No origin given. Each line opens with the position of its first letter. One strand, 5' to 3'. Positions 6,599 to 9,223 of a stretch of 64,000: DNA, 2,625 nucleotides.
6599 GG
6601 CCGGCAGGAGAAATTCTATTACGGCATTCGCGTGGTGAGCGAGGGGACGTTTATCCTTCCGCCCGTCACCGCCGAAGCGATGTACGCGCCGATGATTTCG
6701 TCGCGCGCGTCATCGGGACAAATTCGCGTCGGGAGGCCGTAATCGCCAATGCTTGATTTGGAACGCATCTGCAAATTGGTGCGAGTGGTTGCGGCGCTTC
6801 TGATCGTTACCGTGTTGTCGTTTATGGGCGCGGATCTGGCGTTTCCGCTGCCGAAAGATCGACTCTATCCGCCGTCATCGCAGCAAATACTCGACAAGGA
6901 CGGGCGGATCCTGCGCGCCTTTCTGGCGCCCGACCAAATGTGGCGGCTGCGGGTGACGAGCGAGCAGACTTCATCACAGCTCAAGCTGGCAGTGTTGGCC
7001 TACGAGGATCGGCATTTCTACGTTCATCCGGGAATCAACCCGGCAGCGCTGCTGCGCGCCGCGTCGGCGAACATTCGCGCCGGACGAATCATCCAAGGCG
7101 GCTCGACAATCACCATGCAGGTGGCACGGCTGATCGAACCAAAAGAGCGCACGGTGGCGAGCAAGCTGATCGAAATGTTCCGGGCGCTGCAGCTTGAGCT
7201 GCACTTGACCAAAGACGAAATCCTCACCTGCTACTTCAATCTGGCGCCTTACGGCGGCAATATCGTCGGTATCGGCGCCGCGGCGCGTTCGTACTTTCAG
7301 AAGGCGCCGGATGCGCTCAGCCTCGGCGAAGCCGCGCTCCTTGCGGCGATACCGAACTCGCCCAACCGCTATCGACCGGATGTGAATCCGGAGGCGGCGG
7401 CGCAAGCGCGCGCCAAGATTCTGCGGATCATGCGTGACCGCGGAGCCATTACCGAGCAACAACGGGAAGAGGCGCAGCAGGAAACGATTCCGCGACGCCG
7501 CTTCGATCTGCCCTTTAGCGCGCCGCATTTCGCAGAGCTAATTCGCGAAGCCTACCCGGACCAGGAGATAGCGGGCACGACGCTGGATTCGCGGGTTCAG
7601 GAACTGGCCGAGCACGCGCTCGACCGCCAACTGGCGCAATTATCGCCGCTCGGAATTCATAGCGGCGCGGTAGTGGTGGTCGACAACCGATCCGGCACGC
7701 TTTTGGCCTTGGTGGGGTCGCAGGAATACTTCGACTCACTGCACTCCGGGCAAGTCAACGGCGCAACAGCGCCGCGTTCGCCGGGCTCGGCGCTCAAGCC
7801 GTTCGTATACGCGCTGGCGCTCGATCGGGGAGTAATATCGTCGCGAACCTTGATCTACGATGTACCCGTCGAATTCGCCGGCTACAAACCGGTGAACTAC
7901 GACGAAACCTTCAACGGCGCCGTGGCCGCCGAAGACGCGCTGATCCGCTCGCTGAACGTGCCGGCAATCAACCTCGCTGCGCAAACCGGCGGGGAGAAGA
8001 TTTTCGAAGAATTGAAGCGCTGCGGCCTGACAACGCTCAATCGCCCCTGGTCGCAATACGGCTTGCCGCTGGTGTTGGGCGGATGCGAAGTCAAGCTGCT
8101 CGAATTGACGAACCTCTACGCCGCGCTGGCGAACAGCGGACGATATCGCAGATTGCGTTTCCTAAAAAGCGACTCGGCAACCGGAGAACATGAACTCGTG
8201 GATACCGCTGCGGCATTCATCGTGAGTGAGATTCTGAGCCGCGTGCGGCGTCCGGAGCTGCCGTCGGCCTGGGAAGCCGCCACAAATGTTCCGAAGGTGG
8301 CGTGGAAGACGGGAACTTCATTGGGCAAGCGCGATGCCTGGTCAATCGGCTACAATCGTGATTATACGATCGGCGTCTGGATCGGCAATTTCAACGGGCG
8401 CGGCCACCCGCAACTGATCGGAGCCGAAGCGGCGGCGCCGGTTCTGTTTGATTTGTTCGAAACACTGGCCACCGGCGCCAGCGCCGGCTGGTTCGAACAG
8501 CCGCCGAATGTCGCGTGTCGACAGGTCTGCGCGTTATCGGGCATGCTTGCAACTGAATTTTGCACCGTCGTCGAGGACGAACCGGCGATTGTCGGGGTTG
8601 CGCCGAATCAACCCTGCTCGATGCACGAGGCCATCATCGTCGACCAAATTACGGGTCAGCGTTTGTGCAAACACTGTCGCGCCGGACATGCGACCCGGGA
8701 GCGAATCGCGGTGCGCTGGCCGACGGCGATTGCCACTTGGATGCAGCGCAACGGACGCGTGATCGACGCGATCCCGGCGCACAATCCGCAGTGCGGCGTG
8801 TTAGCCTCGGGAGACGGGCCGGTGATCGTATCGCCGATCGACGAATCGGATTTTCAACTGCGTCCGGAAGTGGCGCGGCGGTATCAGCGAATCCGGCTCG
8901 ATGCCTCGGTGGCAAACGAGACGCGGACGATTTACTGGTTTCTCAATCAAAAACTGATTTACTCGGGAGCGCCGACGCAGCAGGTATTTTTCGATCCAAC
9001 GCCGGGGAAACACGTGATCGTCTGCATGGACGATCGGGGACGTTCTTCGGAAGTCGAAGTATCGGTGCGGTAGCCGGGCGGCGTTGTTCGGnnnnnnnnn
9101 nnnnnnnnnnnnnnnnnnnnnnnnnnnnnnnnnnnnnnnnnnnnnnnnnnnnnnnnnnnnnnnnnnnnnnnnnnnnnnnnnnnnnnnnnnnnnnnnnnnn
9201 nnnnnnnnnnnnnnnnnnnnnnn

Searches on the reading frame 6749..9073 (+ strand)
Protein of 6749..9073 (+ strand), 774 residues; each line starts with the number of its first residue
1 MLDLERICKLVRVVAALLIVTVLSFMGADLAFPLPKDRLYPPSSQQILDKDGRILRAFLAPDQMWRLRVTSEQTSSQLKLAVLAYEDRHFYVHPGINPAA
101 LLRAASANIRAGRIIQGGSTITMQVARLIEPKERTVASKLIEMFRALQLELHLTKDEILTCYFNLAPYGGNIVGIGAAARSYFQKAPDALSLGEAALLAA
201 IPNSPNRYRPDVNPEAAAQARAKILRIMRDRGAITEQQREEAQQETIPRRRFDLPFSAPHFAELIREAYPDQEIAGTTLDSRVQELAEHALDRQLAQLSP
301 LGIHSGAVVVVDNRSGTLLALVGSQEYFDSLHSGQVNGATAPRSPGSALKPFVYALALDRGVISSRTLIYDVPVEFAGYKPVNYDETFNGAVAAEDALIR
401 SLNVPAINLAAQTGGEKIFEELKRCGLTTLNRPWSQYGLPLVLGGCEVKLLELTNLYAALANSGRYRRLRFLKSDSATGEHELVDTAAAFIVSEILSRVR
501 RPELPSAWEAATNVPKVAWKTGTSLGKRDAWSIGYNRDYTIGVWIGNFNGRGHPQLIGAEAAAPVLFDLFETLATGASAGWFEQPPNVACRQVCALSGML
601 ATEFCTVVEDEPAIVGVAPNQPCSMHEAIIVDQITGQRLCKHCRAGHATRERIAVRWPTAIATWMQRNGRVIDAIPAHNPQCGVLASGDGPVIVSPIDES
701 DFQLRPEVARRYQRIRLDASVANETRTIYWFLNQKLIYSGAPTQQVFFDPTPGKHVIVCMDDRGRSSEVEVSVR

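Call 50: search_protein_families(library=pfam, proteins=[window:6749-9073:+], max_evalue=0.001)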
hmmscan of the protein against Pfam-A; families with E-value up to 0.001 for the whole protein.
window:6749-9073:+ (774 aa): 3 families
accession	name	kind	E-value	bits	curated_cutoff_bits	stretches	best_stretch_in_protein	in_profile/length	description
PF00912.28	Transgly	-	5.2e-54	182.8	27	1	55-228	5-177/178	Transglycosylase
PF00905.27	Transpeptidase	-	5.1e-20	72.3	22.1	1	306-545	1-262/299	Penicillin binding protein transpeptidase domain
PF06832.18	BiPBP_C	-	3.8e-17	62.4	26.8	1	686-771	7-90/90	Penicillin-Binding Protein C-terminus Family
